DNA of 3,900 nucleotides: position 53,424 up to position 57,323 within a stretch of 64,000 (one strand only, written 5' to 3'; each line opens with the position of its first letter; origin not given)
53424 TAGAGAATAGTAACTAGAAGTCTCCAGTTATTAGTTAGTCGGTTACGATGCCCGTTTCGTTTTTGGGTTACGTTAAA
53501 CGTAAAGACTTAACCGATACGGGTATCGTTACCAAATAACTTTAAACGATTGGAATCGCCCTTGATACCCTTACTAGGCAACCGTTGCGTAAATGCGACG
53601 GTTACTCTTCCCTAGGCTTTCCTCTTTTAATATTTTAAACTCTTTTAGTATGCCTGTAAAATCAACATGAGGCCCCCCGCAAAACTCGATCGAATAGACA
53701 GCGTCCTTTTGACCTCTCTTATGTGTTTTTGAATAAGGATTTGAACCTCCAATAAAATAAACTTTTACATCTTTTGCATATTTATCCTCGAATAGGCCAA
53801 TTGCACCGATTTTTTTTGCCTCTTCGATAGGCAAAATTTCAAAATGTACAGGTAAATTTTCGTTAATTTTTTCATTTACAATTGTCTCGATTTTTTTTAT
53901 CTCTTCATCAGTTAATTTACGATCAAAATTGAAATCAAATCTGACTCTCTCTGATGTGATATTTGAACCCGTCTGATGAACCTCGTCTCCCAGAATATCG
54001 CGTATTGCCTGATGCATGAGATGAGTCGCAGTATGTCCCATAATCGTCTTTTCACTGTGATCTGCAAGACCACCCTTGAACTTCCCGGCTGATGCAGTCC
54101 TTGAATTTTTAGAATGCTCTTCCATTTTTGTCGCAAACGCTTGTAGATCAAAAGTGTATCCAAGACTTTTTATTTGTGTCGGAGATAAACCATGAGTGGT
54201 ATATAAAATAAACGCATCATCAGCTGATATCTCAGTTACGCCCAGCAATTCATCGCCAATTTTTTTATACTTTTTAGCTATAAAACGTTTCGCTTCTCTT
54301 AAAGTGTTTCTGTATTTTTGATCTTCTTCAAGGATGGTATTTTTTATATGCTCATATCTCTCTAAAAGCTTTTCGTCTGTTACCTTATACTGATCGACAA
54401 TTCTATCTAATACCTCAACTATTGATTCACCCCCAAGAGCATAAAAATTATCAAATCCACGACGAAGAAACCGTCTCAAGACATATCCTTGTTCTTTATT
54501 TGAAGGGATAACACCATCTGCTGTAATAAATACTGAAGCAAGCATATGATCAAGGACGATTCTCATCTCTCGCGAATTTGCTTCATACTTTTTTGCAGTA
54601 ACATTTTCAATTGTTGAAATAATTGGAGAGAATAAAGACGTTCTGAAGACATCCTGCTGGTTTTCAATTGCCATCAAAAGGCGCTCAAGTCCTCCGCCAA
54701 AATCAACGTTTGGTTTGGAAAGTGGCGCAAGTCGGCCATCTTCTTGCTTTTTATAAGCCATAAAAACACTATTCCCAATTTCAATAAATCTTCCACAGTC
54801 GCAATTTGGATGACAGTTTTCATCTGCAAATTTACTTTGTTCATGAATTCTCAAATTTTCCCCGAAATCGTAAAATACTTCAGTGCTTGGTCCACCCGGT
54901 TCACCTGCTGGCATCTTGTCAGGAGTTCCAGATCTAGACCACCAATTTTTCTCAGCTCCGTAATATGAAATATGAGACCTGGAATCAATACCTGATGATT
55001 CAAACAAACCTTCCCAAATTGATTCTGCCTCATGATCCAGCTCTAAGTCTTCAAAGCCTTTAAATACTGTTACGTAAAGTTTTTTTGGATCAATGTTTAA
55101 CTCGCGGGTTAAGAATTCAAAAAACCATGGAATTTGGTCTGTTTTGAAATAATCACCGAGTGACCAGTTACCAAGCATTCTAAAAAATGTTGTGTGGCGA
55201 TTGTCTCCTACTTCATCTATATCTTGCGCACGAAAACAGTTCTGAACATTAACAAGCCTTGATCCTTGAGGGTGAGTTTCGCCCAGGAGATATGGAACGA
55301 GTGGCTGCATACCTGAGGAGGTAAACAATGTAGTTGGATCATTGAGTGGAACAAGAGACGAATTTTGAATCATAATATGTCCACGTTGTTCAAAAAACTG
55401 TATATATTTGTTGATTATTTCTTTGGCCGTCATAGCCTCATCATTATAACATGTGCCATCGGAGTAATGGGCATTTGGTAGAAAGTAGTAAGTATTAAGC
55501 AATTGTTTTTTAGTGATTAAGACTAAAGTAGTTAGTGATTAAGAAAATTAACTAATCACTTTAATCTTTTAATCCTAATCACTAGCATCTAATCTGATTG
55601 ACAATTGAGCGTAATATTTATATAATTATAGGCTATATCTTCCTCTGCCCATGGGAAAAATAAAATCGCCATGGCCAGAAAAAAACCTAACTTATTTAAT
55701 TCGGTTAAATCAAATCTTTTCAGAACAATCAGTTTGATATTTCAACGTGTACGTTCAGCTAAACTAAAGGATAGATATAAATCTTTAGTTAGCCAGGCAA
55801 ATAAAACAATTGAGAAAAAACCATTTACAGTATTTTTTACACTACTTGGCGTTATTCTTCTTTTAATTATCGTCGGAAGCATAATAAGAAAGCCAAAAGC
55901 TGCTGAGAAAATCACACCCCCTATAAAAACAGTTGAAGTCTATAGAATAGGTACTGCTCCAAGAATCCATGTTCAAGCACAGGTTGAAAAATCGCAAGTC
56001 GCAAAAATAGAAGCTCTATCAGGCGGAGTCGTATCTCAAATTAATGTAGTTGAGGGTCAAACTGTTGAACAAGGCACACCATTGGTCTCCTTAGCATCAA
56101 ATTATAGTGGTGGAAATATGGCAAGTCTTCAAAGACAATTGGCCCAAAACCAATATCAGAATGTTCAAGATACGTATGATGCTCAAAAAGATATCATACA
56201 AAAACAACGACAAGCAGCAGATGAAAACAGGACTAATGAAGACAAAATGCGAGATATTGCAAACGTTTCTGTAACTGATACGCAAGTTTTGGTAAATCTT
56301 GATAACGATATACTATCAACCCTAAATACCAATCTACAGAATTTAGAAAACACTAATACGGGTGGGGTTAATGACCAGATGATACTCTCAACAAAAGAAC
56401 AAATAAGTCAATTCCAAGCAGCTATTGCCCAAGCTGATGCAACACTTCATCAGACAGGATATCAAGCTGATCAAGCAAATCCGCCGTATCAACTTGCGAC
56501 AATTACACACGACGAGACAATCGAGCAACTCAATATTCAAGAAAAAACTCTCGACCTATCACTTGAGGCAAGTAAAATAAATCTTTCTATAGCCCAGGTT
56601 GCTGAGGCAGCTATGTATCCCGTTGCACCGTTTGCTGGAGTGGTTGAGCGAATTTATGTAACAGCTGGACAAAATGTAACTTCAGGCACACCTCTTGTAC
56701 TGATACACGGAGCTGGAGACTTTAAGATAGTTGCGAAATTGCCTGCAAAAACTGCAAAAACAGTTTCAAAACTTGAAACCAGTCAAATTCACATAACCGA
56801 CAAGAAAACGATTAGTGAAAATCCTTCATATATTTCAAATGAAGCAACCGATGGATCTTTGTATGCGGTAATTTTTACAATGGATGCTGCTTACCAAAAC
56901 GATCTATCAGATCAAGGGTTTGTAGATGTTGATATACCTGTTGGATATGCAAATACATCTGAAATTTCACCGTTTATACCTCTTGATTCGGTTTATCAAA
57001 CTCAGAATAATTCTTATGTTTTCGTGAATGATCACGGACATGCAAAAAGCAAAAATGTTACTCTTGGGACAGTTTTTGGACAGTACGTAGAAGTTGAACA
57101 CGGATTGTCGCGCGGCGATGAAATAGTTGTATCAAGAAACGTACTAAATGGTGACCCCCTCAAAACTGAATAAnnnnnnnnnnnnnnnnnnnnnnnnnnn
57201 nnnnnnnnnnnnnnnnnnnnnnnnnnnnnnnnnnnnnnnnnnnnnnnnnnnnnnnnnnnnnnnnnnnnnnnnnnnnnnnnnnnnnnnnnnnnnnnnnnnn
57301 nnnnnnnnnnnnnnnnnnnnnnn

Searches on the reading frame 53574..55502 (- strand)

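Call 52: search_protein_families(library=pfam, proteins=[window:53574-55502:-], max_evalue=0.00001)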
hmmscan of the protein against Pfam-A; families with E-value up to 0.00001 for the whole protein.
window:53574-55502:- (642 aa): 2 families
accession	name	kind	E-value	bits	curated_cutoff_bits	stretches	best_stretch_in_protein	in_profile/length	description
PF01411.24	tRNA-synt_2c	-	1.7e-103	347.5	30.3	1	28-475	1-436/552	tRNA synthetases class II (A)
PF07973.19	tRNA_SAD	-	1.8e-13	50.7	24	1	579-638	1-44/44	Threonyl and Alanyl tRNA synthetase second additional domain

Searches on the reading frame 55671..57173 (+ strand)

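Call 52: search_protein_families(library=pfam, proteins=[window:55671-57173:+], max_evalue=0.00001)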
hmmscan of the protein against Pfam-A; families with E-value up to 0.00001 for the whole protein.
window:55671-57173:+ (500 aa): 4 families
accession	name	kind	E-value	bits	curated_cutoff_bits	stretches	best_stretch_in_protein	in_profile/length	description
PF13437.12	HlyD_3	-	1.1e-12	49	22.2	1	318-408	3-97/106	HlyD family secretion protein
PF13533.13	Biotin_lipoyl_2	-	3e-10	40.1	29.8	0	112-141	2-31/32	Biotin-lipoyl like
PF00364.28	Biotin_lipoyl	-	4.1e-09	36.6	22.1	0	111-141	43-73/73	Biotin-requiring enzyme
PF16576.10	HlyD_D23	-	5.2e-07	29.6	30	0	308-375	102-169/214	Barrel-sandwich domain of CusB or HlyD membrane-fusion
